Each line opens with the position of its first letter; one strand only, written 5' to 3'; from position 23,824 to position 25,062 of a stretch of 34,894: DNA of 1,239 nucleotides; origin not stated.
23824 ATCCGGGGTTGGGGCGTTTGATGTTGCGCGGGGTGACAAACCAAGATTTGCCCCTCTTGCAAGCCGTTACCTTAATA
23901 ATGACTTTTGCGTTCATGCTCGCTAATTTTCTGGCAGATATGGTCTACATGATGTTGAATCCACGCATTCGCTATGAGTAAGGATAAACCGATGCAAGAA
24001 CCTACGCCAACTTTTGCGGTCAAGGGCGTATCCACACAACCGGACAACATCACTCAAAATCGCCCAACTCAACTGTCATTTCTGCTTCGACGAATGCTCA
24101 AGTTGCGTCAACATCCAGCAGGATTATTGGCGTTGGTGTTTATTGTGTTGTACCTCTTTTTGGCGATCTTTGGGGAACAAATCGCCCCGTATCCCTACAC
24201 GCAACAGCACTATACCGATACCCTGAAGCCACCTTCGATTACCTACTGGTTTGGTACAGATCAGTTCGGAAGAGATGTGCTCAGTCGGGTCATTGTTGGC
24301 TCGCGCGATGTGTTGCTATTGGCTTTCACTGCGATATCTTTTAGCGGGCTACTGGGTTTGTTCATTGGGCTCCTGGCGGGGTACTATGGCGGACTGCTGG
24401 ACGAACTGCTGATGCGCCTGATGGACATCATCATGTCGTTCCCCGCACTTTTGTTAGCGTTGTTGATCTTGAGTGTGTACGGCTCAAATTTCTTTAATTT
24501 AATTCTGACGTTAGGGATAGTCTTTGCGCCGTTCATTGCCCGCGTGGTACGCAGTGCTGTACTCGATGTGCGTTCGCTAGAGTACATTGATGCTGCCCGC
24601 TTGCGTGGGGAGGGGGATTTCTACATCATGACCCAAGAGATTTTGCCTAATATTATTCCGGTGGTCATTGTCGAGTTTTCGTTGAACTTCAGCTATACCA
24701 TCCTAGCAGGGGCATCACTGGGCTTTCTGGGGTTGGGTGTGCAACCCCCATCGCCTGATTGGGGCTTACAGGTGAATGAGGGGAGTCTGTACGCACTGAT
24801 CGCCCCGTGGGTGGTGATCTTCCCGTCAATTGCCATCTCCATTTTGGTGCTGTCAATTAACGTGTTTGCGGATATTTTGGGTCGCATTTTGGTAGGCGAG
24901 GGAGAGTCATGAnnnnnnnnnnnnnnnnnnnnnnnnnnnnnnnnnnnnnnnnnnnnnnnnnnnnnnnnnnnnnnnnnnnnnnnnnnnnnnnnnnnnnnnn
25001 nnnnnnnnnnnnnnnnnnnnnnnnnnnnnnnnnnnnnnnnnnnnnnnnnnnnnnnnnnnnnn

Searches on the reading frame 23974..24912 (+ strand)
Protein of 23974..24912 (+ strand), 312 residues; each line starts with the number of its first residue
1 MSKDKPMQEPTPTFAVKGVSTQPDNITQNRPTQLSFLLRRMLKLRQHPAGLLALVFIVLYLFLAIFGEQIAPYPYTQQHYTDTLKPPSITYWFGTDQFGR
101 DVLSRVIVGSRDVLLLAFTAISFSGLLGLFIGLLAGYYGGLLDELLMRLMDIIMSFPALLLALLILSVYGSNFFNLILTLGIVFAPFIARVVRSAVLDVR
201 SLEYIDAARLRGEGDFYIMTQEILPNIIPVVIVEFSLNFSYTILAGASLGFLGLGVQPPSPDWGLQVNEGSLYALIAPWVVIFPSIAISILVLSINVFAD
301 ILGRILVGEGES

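Call 3: search_protein_families(library=pfam, proteins=[window:23974-24912:+])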
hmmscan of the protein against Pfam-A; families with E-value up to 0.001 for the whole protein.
window:23974-24912:+ (312 aa): 2 families
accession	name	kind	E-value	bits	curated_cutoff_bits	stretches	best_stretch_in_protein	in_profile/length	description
PF00528.27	BPD_transp_1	-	4.6e-33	114.9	26.4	1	128-306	1-178/184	Binding-protein-dependent transport system inner membrane component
PF12911.12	OppC_N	-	3.2e-11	43.4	23.9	1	41-87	7-53/53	N-terminal TM domain of oligopeptide transport permease C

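Call 67: search_protein_families(library=ncbifam, proteins=[window:23974-24912:+], max_evalue=1e-10)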
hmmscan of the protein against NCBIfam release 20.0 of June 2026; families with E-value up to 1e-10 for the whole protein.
window:23974-24912:+ (312 aa): 15 families
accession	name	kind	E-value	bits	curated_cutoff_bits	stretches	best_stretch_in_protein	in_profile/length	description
NF045473.1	Opp1C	equivalog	1.4e-71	241.1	350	1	46-305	3-262/267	nickel/cobalt ABC transporter permease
NF045474.1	Opp2C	equivalog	2.4e-70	236.8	300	1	76-302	5-231/236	nickel transporter permease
TIGR02790.1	nickel_nikC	equivalog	1.8e-65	221.1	358.45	1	52-302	3-253/258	nickel ABC transporter permease subunit NikC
NF045476.1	Opp4C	equivalog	1.8e-65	221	350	1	42-302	8-271/278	oligopeptide ABC transporter permease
NF011662.0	PRK15082.1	equivalog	2.1e-65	221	484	1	42-302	31-292/303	glutathione ABC transporter permease GsiD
NF007376.0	PRK09881.1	equivalog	3.2e-61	206.9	434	1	36-303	19-286/298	D,D-dipeptide ABC transporter permease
NF008160.0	PRK10913.1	equivalog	6e-60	203.2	483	1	28-302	10-290/300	dipeptide ABC transporter permease DppC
NF007738.0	PRK10417.1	equivalog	1.2e-57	195.5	335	1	50-302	11-263/277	nickel ABC transporter permease subunit NikC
NF011691.0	PRK15111.1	equivalog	5.9e-50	170.5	379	1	43-307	22-292/296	putrescine export ABC transporter permease SapC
NF047573.1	opine_perm_CntC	exception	1.8e-49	168.5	440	1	44-302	5-263/271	staphylopine uptake ABC transporter permease subunit CntC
NF045475.1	Opp3C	equivalog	7.7e-49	166.6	450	1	90-302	107-319/328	oligopeptide ABC transporter permease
NF011935.0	PRK15406.1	equivalog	5.7e-42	144.5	433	1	39-302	31-293/302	oligopeptide ABC transporter permease OppC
NF043080.1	MMSYN1_0166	equivalog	5.7e-36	124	370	1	50-302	40-297/307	oligopeptide ABC transporter permease OppC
NF011596.0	PRK15021.1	subfamily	1e-27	97.1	439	1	85-298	115-326/341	microcin C ABC transporter permease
NF045470.1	Opp2B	equivalog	4.1e-11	42.6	350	1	99-246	80-241/300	nickel ABC transporter permease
